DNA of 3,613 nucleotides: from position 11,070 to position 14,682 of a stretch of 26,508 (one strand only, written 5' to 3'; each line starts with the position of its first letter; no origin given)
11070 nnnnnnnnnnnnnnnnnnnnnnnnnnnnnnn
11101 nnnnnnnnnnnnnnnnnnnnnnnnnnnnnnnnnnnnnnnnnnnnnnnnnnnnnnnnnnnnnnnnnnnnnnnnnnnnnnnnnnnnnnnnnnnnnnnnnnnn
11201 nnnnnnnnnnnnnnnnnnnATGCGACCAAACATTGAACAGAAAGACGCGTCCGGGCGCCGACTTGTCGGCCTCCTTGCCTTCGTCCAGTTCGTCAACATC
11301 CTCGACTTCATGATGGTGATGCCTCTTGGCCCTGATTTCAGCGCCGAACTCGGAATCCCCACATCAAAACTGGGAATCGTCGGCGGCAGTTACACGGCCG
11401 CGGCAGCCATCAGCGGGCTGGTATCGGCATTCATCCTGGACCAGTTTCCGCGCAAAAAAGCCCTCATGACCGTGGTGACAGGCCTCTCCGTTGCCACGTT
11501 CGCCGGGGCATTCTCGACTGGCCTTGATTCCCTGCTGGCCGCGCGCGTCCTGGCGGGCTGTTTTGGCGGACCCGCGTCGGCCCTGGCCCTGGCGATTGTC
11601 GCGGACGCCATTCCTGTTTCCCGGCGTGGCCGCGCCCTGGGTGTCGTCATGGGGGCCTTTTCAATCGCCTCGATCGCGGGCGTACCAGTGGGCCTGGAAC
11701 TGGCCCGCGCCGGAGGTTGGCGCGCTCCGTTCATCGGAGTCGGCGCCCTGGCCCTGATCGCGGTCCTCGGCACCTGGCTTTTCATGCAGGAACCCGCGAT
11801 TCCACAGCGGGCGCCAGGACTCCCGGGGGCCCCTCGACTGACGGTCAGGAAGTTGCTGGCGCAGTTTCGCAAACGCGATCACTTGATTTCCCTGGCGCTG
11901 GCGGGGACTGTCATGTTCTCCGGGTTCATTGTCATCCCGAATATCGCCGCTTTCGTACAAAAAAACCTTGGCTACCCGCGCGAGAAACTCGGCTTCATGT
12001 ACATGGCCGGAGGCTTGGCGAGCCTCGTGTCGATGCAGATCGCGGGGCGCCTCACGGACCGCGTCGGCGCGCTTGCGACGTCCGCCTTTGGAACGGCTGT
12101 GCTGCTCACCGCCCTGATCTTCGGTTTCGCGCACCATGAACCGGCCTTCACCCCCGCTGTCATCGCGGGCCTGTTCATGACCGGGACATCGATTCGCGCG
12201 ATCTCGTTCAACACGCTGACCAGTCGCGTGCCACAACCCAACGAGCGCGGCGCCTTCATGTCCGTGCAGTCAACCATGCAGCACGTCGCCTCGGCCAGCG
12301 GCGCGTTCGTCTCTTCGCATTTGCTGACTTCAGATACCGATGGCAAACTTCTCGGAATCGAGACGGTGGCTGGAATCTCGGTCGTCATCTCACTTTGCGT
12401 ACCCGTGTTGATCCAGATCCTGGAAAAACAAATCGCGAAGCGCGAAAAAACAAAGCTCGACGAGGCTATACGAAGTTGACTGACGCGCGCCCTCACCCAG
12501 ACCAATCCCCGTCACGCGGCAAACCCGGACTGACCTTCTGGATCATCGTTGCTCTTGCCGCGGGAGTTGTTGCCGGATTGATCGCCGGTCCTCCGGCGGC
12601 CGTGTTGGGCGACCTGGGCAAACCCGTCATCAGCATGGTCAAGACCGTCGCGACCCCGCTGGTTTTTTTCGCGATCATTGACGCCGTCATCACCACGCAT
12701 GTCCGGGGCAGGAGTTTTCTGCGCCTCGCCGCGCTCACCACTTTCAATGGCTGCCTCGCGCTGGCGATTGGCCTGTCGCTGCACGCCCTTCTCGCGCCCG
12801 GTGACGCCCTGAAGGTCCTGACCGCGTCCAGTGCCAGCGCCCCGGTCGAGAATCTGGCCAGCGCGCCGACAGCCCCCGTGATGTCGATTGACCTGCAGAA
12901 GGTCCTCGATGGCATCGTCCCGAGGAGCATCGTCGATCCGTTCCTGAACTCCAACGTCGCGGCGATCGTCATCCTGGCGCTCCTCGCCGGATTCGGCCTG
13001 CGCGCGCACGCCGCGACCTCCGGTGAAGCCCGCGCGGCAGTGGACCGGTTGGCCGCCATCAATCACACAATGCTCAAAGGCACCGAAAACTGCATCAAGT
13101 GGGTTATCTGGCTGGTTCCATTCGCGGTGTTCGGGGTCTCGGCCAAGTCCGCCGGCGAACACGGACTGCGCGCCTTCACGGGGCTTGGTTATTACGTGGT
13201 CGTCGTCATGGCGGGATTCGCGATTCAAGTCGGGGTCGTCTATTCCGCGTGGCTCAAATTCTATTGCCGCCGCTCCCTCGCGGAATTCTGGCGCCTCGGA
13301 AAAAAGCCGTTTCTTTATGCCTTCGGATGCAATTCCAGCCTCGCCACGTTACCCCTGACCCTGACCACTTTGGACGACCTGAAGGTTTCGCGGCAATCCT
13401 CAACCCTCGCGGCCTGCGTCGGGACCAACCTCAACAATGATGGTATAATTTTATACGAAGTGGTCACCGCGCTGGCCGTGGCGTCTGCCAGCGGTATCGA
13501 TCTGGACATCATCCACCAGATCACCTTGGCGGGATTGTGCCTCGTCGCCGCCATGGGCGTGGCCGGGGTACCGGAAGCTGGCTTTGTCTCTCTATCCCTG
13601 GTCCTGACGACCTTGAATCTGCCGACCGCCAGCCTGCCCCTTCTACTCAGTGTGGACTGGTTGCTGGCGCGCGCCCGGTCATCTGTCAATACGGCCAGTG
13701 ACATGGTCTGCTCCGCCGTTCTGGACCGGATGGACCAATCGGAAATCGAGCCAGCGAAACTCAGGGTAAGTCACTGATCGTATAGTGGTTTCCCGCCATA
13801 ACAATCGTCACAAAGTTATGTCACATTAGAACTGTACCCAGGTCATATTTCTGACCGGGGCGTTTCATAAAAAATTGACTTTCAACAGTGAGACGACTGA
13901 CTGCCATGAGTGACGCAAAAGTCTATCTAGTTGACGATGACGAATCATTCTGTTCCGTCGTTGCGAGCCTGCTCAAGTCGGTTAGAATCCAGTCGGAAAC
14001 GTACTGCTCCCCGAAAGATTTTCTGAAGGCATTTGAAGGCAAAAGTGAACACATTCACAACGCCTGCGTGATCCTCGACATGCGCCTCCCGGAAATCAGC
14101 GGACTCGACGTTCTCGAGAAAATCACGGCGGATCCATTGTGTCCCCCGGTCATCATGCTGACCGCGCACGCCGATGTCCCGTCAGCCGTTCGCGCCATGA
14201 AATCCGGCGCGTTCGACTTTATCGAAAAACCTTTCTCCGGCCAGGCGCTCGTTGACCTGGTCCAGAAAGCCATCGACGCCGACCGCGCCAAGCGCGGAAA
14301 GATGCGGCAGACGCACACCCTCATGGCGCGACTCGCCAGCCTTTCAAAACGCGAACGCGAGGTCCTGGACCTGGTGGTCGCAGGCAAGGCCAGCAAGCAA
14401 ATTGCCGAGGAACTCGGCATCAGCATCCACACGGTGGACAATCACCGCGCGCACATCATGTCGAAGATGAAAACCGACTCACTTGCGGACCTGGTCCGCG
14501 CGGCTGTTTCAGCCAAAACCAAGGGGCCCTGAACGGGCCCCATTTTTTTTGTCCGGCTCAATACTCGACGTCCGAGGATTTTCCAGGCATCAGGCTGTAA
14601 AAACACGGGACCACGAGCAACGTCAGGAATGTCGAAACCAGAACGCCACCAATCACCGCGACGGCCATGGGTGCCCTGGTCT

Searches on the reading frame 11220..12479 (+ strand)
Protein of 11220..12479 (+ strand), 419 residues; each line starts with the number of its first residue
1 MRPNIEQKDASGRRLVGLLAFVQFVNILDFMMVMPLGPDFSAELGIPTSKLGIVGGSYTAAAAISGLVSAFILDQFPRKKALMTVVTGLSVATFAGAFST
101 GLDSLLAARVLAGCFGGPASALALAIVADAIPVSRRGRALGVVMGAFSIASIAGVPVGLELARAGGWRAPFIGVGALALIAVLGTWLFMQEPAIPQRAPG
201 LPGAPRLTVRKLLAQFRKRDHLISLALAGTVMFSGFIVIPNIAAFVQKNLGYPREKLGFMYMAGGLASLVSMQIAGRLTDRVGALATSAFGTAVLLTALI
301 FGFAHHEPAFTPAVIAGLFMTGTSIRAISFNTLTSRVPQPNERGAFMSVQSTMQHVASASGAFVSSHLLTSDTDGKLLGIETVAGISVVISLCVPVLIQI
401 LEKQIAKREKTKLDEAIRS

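Call 9: search_protein_families(library=pfam, proteins=[window:11220-12479:+], max_evalue=0.01)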
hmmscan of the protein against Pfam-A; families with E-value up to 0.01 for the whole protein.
window:11220-12479:+ (419 aa): 3 families
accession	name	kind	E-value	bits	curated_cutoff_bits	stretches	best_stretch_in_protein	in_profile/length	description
PF07690.21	MFS_1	-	3.6e-47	161.4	33.4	1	19-361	1-346/347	Major Facilitator Superfamily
PF00083.30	Sugar_tr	-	7.6e-08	32.1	22.3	1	47-187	44-190/452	Sugar (and other) transporter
PF06609.19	TRI12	-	0.00064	18.7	23.2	1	53-195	82-223/599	Fungal trichothecene efflux pump (TRI12)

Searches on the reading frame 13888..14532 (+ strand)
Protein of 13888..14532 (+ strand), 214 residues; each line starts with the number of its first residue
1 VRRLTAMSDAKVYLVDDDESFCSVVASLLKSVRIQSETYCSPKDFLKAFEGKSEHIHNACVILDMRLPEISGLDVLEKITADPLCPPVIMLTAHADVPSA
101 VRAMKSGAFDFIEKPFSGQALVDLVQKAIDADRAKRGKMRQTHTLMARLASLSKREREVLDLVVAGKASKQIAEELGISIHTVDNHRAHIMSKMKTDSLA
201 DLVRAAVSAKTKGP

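Call 9: search_protein_families(library=pfam, proteins=[window:13888-14532:+], max_evalue=0.01)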
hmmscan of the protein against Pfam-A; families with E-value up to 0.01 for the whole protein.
window:13888-14532:+ (214 aa): 5 families
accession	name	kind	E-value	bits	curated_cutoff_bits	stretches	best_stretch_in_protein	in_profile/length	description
PF00072.30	Response_reg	-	2.1e-23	83.1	30.2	1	12-125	1-110/111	Response regulator receiver domain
PF00196.25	GerE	-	4e-21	74.8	23.5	1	151-206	2-57/57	Bacterial regulatory proteins, luxR family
PF08281.18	Sigma70_r4_2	-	6e-09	35.9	25.7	1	145-194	4-54/54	Sigma-70, region 4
PF04545.22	Sigma70_r4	-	0.00015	21.6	24.1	1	149-195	2-49/50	Sigma-70, region 4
PF13384.12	HTH_23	-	0.0096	16.2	24.6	0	157-187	8-38/50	Homeodomain-like domain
